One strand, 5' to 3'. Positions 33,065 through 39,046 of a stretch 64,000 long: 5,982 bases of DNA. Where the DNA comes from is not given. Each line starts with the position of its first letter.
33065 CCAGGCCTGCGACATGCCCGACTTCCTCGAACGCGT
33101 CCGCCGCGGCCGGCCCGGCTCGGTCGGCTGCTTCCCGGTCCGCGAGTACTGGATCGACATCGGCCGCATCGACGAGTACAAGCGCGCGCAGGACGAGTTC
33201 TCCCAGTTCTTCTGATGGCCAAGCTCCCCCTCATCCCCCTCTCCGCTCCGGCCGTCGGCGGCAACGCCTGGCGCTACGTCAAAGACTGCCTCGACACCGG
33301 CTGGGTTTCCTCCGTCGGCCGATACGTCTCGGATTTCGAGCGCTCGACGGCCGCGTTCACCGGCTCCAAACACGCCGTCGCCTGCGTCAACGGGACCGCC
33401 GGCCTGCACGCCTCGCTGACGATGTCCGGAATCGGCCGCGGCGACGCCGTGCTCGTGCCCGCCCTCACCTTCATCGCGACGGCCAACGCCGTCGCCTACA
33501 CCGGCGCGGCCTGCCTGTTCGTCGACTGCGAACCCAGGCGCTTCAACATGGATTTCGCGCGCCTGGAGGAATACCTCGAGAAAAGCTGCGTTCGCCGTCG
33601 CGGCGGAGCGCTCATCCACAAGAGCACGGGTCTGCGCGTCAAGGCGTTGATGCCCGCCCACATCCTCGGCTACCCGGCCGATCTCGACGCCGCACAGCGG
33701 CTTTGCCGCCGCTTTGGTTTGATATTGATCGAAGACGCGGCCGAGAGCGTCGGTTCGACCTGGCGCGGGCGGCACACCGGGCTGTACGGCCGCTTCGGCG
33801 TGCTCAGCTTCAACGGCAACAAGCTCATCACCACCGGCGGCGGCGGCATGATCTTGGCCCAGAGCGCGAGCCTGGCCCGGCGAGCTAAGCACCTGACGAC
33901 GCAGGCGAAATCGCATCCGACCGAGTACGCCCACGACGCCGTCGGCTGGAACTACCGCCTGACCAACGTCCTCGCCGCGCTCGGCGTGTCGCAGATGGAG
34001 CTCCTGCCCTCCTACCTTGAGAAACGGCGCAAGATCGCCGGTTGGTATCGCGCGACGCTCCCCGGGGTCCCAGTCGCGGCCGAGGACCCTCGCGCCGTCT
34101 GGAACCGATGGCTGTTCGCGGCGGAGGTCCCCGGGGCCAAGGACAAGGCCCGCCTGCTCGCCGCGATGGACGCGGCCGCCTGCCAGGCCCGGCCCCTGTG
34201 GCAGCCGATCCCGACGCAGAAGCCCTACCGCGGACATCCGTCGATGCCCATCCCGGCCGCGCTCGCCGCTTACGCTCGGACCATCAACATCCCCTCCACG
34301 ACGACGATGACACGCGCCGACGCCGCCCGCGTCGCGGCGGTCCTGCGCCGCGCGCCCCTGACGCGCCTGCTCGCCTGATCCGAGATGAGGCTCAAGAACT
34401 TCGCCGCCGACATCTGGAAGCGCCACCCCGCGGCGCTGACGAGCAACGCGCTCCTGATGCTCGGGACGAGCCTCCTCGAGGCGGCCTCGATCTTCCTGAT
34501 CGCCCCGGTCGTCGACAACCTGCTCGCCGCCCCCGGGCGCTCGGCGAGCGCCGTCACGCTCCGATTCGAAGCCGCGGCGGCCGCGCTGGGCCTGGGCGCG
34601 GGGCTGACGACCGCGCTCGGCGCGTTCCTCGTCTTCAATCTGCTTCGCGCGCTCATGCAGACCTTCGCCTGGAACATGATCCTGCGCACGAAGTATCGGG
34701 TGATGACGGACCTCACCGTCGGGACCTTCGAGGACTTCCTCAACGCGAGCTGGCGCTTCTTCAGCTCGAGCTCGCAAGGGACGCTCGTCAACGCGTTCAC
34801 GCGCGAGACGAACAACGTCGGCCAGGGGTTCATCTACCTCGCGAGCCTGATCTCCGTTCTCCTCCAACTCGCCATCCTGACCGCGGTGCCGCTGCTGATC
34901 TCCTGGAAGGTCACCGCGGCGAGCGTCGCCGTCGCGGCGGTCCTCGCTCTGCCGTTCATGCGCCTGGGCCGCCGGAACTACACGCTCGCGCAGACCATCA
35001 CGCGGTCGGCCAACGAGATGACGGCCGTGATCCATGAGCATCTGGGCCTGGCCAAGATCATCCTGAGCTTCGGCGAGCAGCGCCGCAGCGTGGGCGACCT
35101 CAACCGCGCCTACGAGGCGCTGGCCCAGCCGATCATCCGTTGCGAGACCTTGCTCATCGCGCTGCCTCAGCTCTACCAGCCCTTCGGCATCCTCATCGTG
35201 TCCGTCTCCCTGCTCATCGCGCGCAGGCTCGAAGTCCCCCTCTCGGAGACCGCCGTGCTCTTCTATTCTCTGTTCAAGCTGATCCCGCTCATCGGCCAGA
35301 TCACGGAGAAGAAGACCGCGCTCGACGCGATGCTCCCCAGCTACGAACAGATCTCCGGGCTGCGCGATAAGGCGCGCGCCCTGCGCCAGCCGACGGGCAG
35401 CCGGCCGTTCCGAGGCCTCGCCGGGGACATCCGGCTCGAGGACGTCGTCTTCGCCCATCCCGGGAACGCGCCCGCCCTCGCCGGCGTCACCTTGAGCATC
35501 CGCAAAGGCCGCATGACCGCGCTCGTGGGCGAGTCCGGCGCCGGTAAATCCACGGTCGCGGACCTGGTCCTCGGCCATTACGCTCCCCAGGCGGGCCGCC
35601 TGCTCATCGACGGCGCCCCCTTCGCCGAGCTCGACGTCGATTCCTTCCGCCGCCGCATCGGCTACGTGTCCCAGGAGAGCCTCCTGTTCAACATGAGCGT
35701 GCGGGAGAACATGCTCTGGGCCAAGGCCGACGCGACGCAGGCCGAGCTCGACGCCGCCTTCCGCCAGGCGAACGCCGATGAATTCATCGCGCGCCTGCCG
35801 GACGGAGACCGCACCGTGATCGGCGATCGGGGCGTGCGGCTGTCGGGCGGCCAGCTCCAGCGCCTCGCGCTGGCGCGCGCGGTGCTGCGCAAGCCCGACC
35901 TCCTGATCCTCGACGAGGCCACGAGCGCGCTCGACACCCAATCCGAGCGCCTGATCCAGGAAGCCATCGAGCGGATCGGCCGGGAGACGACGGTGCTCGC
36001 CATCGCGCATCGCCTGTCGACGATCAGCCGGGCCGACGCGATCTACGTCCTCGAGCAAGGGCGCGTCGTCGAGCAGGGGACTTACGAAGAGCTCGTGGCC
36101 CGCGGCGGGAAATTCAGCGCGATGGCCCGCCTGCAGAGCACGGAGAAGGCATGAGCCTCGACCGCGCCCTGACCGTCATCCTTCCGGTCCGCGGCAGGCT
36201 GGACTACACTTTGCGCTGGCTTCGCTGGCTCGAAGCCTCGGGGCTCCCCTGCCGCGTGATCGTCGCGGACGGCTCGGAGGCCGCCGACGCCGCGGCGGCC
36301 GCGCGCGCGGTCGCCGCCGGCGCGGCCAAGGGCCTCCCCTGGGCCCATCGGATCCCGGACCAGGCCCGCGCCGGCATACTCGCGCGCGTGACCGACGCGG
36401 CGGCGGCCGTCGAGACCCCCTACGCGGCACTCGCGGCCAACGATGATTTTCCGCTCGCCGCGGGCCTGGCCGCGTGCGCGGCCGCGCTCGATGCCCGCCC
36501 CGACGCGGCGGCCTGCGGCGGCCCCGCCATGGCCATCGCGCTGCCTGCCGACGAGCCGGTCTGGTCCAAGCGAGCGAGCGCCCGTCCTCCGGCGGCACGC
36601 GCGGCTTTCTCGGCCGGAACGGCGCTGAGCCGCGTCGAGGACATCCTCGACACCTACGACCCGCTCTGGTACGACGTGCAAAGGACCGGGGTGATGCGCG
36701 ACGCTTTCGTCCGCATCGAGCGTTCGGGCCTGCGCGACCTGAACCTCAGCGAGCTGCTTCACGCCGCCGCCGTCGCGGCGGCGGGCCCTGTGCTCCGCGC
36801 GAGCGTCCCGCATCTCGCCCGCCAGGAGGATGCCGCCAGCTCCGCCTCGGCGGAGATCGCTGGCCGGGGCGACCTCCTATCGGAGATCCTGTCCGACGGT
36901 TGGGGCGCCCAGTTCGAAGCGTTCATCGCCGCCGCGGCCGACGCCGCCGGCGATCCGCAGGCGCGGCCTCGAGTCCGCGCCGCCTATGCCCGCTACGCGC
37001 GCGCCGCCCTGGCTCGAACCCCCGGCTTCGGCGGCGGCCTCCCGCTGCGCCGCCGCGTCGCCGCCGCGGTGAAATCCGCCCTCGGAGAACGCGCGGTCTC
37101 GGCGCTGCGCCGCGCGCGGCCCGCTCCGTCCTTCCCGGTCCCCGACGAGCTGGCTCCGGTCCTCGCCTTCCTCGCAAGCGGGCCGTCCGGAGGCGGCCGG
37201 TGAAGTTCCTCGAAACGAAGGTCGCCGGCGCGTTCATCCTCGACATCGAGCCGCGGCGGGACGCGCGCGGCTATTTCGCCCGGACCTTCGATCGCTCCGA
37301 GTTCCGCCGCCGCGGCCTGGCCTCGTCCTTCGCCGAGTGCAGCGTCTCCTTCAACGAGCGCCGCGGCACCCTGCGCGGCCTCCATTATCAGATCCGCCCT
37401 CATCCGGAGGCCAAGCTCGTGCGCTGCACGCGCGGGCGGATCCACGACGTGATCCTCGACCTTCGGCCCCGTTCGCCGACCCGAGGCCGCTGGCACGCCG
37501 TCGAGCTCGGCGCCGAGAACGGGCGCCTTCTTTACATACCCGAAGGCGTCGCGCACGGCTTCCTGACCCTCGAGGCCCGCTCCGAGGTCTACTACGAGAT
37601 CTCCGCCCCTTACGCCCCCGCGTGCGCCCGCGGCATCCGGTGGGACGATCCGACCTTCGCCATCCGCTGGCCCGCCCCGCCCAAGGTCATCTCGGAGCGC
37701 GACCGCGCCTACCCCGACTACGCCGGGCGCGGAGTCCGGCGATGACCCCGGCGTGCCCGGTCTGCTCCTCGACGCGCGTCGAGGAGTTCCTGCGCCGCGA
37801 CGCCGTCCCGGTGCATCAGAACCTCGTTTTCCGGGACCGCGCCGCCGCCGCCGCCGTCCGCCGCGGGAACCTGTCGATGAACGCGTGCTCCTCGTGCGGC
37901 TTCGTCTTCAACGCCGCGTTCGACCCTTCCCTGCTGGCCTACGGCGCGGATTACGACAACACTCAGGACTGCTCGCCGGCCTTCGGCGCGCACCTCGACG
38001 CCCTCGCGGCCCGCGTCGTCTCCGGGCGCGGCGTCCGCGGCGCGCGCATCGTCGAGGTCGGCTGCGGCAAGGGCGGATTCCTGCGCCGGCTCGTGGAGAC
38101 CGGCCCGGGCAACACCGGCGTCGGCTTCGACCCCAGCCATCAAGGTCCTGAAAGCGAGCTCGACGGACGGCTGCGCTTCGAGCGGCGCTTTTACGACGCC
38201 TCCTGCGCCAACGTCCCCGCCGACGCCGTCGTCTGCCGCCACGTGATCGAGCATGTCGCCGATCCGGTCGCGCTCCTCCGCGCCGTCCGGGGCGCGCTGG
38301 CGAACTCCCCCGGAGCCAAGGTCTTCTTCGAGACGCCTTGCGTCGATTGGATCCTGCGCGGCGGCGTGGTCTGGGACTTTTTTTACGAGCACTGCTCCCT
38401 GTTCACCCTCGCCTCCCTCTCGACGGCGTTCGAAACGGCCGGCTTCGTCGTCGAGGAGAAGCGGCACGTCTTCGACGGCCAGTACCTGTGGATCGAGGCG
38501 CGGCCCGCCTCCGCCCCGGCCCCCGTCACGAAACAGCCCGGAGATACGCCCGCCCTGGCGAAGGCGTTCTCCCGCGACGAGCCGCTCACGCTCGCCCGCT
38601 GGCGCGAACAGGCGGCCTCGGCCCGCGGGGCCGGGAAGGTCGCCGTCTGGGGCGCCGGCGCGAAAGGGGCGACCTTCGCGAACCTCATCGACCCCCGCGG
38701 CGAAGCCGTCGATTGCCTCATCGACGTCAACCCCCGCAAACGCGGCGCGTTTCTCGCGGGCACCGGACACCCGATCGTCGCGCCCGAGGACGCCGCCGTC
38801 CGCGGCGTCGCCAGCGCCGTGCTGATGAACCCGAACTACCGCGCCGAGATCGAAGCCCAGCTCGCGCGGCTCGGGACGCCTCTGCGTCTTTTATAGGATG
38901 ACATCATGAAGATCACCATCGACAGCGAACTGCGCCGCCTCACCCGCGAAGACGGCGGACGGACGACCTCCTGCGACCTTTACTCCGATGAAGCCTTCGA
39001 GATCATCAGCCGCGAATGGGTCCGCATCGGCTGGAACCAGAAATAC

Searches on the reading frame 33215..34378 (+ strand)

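Call 86: search_protein_families(library=pfam, proteins=[window:33215-34378:+], max_evalue=0.01)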
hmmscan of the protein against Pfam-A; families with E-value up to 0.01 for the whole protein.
window:33215-34378:+ (387 aa): 2 families
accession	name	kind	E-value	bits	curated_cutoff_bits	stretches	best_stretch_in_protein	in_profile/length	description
PF01041.23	DegT_DnrJ_EryC1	-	8.9e-87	292.1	19.8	1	20-377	9-359/360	DegT/DnrJ/EryC1/StrS aminotransferase family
PF00155.27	Aminotran_1_2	-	3.3e-07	30.2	19.7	1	39-128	45-144/361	Aminotransferase class I and II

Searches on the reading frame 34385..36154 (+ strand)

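Call 23: search_protein_families(library=pfam, proteins=[window:34385-36154:+], max_evalue=0.001)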
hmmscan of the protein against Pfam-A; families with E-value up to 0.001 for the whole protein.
window:34385-36154:+ (589 aa): 6 families
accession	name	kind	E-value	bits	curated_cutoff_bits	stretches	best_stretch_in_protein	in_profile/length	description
PF00005.33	ABC_tran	-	2.7e-34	119.1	25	1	366-514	2-137/137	ABC transporter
PF00664.28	ABC_membrane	-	1.8e-10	41.4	28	1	58-236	37-203/274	ABC transporter transmembrane region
PF02463.25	SMC_N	-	1.8e-07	31.2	40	1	376-557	25-212/220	RecF/RecN/SMC N terminal domain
PF13401.12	AAA_22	-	5.4e-05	24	27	1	374-520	4-97/130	AAA domain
PF13555.12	AAA_29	-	0.00097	19.3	27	0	368-393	15-40/61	P-loop containing region of AAA domain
PF13191.12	AAA_16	-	0.00099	20.1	32.6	0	374-530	21-158/167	AAA ATPase domain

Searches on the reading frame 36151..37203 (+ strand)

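Call 23: search_protein_families(library=pfam, proteins=[window:36151-37203:+], max_evalue=0.001)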
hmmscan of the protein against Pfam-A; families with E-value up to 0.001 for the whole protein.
window:36151-37203:+ (350 aa): 0 families

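Call 25: search_protein_families(library=ncbifam, proteins=[window:36151-37203:+], max_evalue=0.00001)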
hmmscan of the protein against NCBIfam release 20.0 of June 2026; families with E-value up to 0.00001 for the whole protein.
window:36151-37203:+ (350 aa): 1 family
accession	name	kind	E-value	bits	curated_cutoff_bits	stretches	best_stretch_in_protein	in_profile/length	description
TIGR04440.1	glyco_TIGR04440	domain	8.3e-35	120.5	70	1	7-225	2-215/215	TIGR00180 family glycosyltransferase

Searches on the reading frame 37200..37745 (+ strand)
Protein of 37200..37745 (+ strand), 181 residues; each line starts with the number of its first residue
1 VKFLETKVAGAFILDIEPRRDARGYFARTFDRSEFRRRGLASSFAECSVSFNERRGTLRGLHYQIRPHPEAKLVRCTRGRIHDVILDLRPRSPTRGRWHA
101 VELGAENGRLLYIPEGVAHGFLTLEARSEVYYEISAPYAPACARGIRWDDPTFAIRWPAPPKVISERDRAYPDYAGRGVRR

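Call 23: search_protein_families(library=pfam, proteins=[window:37200-37745:+], max_evalue=0.001)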
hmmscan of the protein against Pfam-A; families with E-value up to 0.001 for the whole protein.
window:37200-37745:+ (181 aa): 1 family
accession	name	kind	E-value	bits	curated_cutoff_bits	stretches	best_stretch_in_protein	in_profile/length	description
PF00908.23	dTDP_sugar_isom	-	1.8e-60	203.9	27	1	5-173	1-165/168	dTDP-4-dehydrorhamnose 3,5-epimerase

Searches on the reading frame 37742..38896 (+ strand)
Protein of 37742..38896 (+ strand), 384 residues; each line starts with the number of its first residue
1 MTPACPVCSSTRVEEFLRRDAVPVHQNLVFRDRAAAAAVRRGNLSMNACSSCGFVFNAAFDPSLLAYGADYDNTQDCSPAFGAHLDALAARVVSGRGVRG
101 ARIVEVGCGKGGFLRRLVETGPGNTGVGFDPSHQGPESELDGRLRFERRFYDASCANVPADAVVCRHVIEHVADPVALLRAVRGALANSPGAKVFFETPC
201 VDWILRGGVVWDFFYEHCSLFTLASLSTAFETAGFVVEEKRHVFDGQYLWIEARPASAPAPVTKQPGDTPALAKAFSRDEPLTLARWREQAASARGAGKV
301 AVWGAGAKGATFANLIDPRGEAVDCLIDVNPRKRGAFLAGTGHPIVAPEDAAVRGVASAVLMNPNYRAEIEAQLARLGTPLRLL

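Call 23: search_protein_families(library=pfam, proteins=[window:37742-38896:+], max_evalue=0.001)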
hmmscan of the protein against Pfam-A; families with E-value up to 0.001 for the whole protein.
window:37742-38896:+ (384 aa): 5 families
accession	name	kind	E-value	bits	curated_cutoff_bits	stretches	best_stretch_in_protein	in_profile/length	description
PF13489.12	Methyltransf_23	-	2.7e-24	86.2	27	1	95-239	18-163/164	Methyltransferase domain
PF08484.17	Methyltransf_14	-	1.2e-11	45.1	23.5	1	294-376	64-147/160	C-methyltransferase C-terminal domain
PF08242.18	Methyltransf_12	-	9.5e-10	39.5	30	1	104-187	1-93/98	Methyltransferase domain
PF08241.18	Methyltransf_11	-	2.3e-06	28.6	21.2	1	104-186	1-87/95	Methyltransferase domain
PF13649.12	Methyltransf_25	-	4.7e-05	24.4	27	1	103-187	1-94/97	Methyltransferase domain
